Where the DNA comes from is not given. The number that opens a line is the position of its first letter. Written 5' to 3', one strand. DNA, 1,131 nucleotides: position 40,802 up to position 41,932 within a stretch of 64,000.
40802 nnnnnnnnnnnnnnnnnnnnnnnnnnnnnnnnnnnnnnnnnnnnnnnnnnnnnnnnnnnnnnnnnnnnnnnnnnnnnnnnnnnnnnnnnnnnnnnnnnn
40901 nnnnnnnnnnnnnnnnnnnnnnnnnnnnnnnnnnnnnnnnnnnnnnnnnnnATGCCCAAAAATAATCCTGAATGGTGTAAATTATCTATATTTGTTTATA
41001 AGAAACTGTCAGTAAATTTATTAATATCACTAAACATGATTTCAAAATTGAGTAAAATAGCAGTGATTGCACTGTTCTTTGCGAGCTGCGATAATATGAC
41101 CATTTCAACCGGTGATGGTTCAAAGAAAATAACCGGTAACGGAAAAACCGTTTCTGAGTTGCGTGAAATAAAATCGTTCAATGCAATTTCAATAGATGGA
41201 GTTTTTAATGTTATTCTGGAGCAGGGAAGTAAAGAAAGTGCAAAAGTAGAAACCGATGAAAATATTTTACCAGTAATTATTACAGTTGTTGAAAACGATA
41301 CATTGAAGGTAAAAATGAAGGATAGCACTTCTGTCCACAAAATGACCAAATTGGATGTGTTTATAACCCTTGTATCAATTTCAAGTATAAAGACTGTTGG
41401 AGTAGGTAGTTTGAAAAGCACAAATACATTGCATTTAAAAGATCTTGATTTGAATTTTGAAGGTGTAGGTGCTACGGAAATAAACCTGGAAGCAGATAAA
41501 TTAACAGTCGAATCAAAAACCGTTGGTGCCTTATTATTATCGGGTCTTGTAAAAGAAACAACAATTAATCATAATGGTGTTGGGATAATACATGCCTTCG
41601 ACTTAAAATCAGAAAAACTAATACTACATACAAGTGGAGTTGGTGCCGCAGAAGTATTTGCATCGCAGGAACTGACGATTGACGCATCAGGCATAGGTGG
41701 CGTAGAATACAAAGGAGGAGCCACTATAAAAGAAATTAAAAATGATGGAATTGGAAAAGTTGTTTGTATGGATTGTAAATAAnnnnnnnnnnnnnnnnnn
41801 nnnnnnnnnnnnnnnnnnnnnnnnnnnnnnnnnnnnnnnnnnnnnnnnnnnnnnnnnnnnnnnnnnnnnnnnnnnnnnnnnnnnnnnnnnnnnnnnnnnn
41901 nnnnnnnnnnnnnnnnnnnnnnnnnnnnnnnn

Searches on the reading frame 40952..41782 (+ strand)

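Call 6: search_protein_families(library=pfam, proteins=[window:40952-41782:+], max_evalue=0.01)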
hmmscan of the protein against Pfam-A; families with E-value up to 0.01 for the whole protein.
window:40952-41782:+ (276 aa): 1 family
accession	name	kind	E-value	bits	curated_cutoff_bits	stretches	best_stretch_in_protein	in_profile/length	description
PF10988.14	DUF2807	-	1.2e-37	129.9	24.2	1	76-256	2-180/181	Putative auto-transporter adhesin, head GIN domain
